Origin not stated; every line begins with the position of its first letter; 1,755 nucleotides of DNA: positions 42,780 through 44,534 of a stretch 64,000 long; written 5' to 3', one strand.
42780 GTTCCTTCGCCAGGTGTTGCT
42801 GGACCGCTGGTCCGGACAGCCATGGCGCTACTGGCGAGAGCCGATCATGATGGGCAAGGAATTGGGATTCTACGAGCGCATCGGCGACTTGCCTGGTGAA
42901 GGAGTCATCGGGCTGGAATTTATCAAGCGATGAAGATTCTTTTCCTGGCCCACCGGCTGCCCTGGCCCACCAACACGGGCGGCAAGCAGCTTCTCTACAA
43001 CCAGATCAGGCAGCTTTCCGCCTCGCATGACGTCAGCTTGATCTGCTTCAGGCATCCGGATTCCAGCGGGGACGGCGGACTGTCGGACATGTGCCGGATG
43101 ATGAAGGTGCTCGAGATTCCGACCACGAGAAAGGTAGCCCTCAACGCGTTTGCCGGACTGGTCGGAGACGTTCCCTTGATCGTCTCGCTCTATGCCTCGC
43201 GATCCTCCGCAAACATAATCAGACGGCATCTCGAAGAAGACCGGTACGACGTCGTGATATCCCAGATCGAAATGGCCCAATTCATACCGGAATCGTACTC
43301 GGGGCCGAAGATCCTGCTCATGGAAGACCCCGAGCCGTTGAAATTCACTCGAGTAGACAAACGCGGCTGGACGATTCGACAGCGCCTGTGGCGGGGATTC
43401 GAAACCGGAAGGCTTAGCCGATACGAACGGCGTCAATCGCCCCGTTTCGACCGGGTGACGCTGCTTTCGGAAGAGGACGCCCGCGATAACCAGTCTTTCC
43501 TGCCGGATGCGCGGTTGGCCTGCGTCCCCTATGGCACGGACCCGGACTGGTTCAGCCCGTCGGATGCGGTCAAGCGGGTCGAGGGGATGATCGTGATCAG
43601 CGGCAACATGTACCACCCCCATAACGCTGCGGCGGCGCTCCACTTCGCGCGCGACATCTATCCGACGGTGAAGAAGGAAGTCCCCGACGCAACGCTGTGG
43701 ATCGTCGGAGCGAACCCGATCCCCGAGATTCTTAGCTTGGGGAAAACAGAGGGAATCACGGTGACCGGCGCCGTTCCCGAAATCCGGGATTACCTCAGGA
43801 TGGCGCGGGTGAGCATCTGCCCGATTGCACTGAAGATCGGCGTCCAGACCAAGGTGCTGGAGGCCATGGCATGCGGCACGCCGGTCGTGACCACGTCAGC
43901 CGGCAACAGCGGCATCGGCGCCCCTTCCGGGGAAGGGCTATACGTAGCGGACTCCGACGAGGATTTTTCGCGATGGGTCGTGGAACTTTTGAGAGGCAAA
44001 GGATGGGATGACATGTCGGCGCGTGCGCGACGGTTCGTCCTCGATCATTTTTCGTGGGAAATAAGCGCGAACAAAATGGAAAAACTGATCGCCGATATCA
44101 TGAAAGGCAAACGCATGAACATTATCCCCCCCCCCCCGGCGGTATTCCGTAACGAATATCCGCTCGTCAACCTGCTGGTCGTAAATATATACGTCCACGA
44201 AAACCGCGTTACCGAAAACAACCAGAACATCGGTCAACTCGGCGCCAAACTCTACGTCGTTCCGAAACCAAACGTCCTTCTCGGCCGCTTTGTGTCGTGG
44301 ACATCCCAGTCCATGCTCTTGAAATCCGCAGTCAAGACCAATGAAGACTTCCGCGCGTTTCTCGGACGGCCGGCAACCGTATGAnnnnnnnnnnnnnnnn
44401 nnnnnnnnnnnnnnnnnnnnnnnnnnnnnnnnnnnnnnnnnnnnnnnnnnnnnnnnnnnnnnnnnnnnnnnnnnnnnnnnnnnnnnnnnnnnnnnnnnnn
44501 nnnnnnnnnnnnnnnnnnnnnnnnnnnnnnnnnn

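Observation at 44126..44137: C12 homopolymer inside the 3' end of a GT4 glycosyltransferase gene: potential phase-variation switch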

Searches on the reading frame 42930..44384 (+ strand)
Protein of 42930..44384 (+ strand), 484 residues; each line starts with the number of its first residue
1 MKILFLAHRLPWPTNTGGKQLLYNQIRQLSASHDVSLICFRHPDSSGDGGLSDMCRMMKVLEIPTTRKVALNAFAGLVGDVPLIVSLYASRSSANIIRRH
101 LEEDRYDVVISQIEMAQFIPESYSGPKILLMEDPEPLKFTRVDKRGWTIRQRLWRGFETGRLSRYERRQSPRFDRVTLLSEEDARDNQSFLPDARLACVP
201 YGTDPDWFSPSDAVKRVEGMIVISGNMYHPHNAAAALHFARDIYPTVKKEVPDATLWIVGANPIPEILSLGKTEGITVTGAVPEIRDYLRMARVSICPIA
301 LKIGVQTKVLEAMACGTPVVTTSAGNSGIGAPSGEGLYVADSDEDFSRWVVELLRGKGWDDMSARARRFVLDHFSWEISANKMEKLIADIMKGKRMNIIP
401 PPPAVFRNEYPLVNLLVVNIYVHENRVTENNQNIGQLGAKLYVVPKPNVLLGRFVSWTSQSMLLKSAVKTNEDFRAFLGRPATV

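Call 7: search_protein_families(library=pfam, proteins=[window:42930-44384:+], max_evalue=0.1)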
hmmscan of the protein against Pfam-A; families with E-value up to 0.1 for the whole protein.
window:42930-44384:+ (484 aa): 5 families
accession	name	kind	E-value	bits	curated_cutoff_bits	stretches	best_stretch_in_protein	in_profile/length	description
PF13692.12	Glyco_trans_1_4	-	2.5e-23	83.3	27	1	220-354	3-140/142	Glycosyl transferases group 1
PF00534.26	Glycos_transf_1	-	4.4e-10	39.8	26.4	1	244-327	37-127/172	Glycosyl transferases group 1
PF13524.12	Glyco_trans_1_2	-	2.3e-06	28.1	25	1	286-383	41-142/144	Glycosyl transferase-like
PF13439.12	Glyco_transf_4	-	4.2e-05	24.1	28.5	1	17-206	3-169/170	Glycosyltransferase Family 4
PF13579.12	Glyco_trans_4_4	-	0.00049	20.9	29.7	1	18-202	3-158/158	Glycosyl transferase 4-like domain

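Call 8: search_protein_families(library=ncbifam, proteins=[window:42930-44384:+], max_evalue=0.1)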
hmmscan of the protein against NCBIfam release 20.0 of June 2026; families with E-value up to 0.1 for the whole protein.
window:42930-44384:+ (484 aa): 13 families
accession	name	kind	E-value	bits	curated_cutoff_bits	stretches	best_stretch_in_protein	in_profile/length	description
TIGR03087.1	stp1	hypoth_equivalog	2.5e-66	224.5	316.65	1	3-388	1-395/397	TIGR03087 family PEP-CTERM/XrtA system glycosyltransferase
NF053787.1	GlcN_PG_synth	equivalog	1.6e-07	30.5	480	1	309-385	278-354/361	N-acetylglucosaminyl phosphatidylglycerol synthase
TIGR03088.1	stp2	hypoth_equivalog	7.8e-07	28.5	409.05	1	249-387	225-370/374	TIGR03088 family PEP-CTERM/XrtA system glycosyltransferase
NF012028.0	PRK15484.1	subfamily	2.9e-05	23.3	618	1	273-389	257-377/380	lipopolysaccharide N-acetylglucosaminyltransferase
TIGR03449.1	mycothiol_MshA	equivalog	3e-05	23.1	462.5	1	309-390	320-403/406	D-inositol-3-phosphate glycosyltransferase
NF038229.1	Glyco4_Geo_Pelo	equivalog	4.5e-05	22.6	400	1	303-391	248-337/338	GPMC system family 4 glycosyltransferase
TIGR04063.1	stp3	hypoth_equivalog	4.6e-05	22.5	442.05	1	244-388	235-393/397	TIGR04063 family PEP-CTERM/XrtA system glycosyltransferase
NF041876.1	EPS_EpsE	equivalog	0.00016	21.1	400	1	273-382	275-388/389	exopolysaccharide biosynthesis GT4 family glycosyltransferase EpsE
TIGR03999.1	thiol_BshA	equivalog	0.00024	20.2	273.7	1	254-391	230-374/375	N-acetyl-alpha-D-glucosaminyl L-malate synthase BshA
TIGR02149.1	glgA_Coryne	subfamily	0.00031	20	302.4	1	283-387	275-387/391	glycogen synthase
TIGR04047.1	MSMEG_0565_glyc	hypoth_equivalog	0.00032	19.9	259.85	1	276-382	259-366/373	MSMEG_0565 family glycosyltransferase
NF047684.1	TeichurnBiosyTuaC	equivalog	0.0014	17.6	550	1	258-327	252-324/391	teichuronic acid biosynthesis protein TuaC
TIGR02472.1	sucr_P_syn_N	equivalog_domain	0.011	14.6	576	1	305-381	353-432/439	sucrose-phosphate synthase, putative, glycosyltransferase domain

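Call 9: find_encoding_contigs(protein=window:42930-44381:+, flank=6000, max_places=10)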
Protein window:42930-44381:+ (484 aa): 1 contig read that carries it; 1 place shown.
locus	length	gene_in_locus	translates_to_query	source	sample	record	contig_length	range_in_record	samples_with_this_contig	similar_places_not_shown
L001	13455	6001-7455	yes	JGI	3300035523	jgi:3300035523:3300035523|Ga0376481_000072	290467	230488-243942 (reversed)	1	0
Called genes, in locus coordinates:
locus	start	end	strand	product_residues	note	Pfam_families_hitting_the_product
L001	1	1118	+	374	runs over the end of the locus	PF13173:AAA_14, PF13635:DUF4143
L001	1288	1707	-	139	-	PF01934:HepT-like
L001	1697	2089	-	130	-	PF01909:NTP_transf_2, PF18765:Polbeta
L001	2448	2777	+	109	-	PF04221:RelB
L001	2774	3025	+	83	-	PF05016:ParE_toxin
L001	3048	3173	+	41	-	-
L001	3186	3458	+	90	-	PF01909:NTP_transf_2 (weak), PF18765:Polbeta (weak)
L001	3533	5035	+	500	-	PF01943:Polysacc_synt, PF13440:Polysacc_synt_3, PF03023:MurJ (weak)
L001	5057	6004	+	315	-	PF13489:Methyltransf_23, PF13649:Methyltransf_25 (weak), PF08241:Methyltransf_11, PF08242:Methyltransf_12 (weak)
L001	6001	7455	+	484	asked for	PF00534:Glycos_transf_1, PF13692:Glyco_trans_1_4, PF13524:Glyco_trans_1_2 (weak)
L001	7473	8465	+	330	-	PF00535:Glycos_transf_2, PF13641:Glyco_tranf_2_3 (weak)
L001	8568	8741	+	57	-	-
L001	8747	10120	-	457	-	PF02310:B12-binding, PF04055:Radical_SAM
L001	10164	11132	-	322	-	PF00535:Glycos_transf_2, PF10111:Glyco_tranf_2_2, PF13641:Glyco_tranf_2_3 (faint)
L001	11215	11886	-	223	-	PF08843:AbiEii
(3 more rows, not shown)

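Call 11: find_homologous_proteins(query=window:42930-44381:+, max_evalue=0.00001)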
Query window:42930-44381:+ (484 aa): 801 proteins with E <= 0.00001 among 8000 candidates; the best 120 are listed.
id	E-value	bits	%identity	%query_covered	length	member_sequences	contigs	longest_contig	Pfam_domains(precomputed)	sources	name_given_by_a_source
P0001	7.4e-256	867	96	81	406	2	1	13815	PF00534.27,PF13524.13,PF13439.13,PF13692.13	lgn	-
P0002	4.2e-201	687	76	82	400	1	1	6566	PF00534.27,PF13524.13,PF13692.13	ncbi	-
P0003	9.1e-197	672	74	81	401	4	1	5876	PF00534.27,PF13524.13,PF13692.13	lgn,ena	-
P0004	1.7e-196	671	75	81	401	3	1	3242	PF00534.27,PF13524.13,PF13439.13,PF13692.13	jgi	jgi:glycosyltransferase involved in cell wall biosynthesis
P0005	2.7e-192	658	72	81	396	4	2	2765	PF00534.27,PF13524.13,PF13692.13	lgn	-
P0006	3.0e-187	641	71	81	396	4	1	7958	PF00534.27,PF13524.13,PF13692.13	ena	-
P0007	1.0e-186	639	71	81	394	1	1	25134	PF00534.27,PF13524.13,PF13692.13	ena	-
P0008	2.3e-186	638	70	81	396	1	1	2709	PF00534.27,PF13524.13,PF13692.13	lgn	-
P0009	1.0e-181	623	70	81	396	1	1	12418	PF00534.27,PF13524.13,PF13692.13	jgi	jgi:glycosyltransferase involved in cell wall biosynthesis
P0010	3.6e-171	588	64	83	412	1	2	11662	PF00534.27,PF13524.13,PF13692.13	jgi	jgi:glycosyltransferase involved in cell wall biosynthesis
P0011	2.4e-166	572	65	82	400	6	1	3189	PF00534.27,PF13524.13,PF13692.13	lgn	-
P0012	1.7e-161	556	64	82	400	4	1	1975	PF00534.27,PF13524.13,PF13439.13,PF13692.13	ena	-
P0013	8.9e-161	554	64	82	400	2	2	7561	PF00534.27,PF13524.13,PF13692.13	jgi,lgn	jgi:glycosyltransferase involved in cell wall biosynthesis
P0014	1.8e-103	365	46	81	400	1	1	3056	PF00534.27,PF13524.13,PF13692.13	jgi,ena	-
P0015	5.3e-103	363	45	81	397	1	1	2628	PF00534.27,PF13524.13,PF13692.13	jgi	jgi:hypothetical protein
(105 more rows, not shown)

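Call 13: find_encoding_contigs(protein=P0001, flank=8000, max_places=10)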
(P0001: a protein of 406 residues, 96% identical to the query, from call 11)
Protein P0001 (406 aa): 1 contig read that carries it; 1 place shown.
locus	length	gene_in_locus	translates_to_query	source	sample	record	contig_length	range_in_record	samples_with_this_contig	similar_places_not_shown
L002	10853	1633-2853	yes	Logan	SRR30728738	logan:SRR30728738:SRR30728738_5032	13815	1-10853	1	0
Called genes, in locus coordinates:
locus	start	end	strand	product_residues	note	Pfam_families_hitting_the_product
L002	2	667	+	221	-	?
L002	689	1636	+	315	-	PF13489:Methyltransf_23, PF13649:Methyltransf_25 (weak), PF08241:Methyltransf_11, PF08242:Methyltransf_12 (weak)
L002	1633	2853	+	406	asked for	PF13439:Glyco_transf_4 (faint), PF00534:Glycos_transf_1, PF13692:Glyco_trans_1_4, PF13524:Glyco_trans_1_2 (weak)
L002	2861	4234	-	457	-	PF02310:B12-binding, PF04055:Radical_SAM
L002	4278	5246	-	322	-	PF00535:Glycos_transf_2, PF10111:Glyco_tranf_2_2, PF13641:Glyco_tranf_2_3 (faint)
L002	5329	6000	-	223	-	PF08843:AbiEii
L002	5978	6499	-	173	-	PF13560:HTH_31 (weak), PF01381:HTH_3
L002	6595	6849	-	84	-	PF13635:DUF4143 (weak)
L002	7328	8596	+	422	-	PF00801:PKD (weak)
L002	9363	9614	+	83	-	-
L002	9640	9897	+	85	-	-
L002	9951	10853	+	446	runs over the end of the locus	PF14690:Zn_ribbon_ISL3 (weak), PF13542:HTH_Tnp_ISL3, PF01610:DDE_Tnp_ISL3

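Call 28: find_encoding_contigs(protein=P0002, flank=5000, max_places=3)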
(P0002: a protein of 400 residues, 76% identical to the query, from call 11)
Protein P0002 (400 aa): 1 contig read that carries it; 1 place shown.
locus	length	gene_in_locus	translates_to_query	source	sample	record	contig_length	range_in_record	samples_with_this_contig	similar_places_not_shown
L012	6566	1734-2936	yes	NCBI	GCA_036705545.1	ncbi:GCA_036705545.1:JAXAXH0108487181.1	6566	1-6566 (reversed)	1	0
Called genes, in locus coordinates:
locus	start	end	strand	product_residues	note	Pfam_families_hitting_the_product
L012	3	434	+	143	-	?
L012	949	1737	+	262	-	PF08241:Methyltransf_11, PF08242:Methyltransf_12 (weak), PF13649:Methyltransf_25 (weak), PF13489:Methyltransf_23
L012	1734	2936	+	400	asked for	PF13692:Glyco_trans_1_4, PF00534:Glycos_transf_1, PF13524:Glyco_trans_1_2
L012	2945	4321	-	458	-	PF02310:B12-binding, PF04055:Radical_SAM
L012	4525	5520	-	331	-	PF13641:Glyco_tranf_2_3 (weak), PF00535:Glycos_transf_2, PF10111:Glyco_tranf_2_2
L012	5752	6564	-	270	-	?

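Call 29: find_encoding_contigs(protein=P0003, flank=5000, max_places=3)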
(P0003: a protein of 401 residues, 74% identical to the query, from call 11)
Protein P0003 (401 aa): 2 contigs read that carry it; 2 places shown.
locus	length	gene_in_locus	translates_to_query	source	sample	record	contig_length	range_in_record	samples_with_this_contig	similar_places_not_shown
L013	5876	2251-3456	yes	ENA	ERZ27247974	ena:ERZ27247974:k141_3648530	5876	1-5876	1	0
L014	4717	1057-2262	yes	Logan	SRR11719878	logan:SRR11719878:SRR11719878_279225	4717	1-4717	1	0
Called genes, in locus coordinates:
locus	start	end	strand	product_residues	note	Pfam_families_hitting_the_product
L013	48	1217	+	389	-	PF00534:Glycos_transf_1, PF13692:Glyco_trans_1_4, PF13524:Glyco_trans_1_2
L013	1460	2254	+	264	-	PF13649:Methyltransf_25 (weak), PF08241:Methyltransf_11, PF08242:Methyltransf_12 (weak), PF13489:Methyltransf_23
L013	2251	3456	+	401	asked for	PF13692:Glyco_trans_1_4, PF00534:Glycos_transf_1, PF13524:Glyco_trans_1_2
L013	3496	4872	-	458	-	PF02310:B12-binding, PF04055:Radical_SAM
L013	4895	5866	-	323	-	PF00535:Glycos_transf_2, PF10111:Glyco_tranf_2_2, PF13641:Glyco_tranf_2_3 (faint)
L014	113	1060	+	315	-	PF13649:Methyltransf_25 (weak), PF08241:Methyltransf_11, PF08242:Methyltransf_12 (weak), PF13489:Methyltransf_23 (weak)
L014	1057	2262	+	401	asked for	PF13692:Glyco_trans_1_4, PF00534:Glycos_transf_1, PF13524:Glyco_trans_1_2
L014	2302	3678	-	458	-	PF02310:B12-binding, PF04055:Radical_SAM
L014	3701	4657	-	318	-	PF00535:Glycos_transf_2, PF10111:Glyco_tranf_2_2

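Call 30: find_encoding_contigs(protein=P0006, flank=5000, max_places=3)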
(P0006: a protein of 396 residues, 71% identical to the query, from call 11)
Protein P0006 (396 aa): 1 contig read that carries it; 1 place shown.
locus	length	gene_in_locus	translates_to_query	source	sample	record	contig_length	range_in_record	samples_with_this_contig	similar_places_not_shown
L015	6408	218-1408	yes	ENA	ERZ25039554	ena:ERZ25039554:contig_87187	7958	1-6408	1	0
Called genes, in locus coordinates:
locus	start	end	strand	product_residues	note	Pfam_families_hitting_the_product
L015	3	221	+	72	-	?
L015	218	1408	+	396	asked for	PF00534:Glycos_transf_1, PF13692:Glyco_trans_1_4, PF13524:Glyco_trans_1_2 (faint)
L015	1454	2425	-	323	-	PF00535:Glycos_transf_2, PF10111:Glyco_tranf_2_2, PF13641:Glyco_tranf_2_3 (weak)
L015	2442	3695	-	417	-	PF08421:Methyltransf_13, PF13489:Methyltransf_23, PF08484:Methyltransf_14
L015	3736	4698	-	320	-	PF01370:Epimerase, PF04321:RmlD_sub_bind, PF16363:GDP_Man_Dehyd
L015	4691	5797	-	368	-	PF13439:Glyco_transf_4 (weak)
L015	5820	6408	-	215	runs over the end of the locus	PF13489:Methyltransf_23 (weak), PF13847:Methyltransf_31 (faint), PF08241:Methyltransf_11, PF13649:Methyltransf_25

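Call 31: find_encoding_contigs(protein=P0007, flank=5000, max_places=3)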
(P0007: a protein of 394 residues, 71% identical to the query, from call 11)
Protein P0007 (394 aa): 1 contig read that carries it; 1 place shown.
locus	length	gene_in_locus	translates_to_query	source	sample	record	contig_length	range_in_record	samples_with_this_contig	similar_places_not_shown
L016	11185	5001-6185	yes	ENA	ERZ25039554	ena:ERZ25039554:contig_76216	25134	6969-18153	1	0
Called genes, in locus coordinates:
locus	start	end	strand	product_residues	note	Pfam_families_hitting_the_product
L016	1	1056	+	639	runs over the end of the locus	-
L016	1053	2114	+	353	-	PF00535:Glycos_transf_2, PF13641:Glyco_tranf_2_3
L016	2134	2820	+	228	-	PF13489:Methyltransf_23, PF08241:Methyltransf_11, PF08242:Methyltransf_12 (weak), PF13649:Methyltransf_25, PF13847:Methyltransf_31 (weak)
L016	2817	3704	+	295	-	PF00535:Glycos_transf_2, PF10111:Glyco_tranf_2_2 (weak), PF13641:Glyco_tranf_2_3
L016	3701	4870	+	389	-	PF13439:Glyco_transf_4, PF13579:Glyco_trans_4_4, PF00534:Glycos_transf_1, PF13692:Glyco_trans_1_4, PF13524:Glyco_trans_1_2 (weak)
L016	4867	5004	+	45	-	-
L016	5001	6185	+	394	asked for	PF00534:Glycos_transf_1, PF13692:Glyco_trans_1_4, PF13524:Glyco_trans_1_2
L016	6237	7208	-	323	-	PF00535:Glycos_transf_2, PF10111:Glyco_tranf_2_2, PF13641:Glyco_tranf_2_3 (faint)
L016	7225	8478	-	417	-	PF08421:Methyltransf_13, PF13489:Methyltransf_23, PF08484:Methyltransf_14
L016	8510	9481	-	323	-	PF01370:Epimerase, PF04321:RmlD_sub_bind, PF16363:GDP_Man_Dehyd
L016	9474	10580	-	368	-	-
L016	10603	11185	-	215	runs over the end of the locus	PF13489:Methyltransf_23, PF13847:Methyltransf_31 (weak), PF08241:Methyltransf_11, PF08242:Methyltransf_12 (weak), PF13649:Methyltransf_25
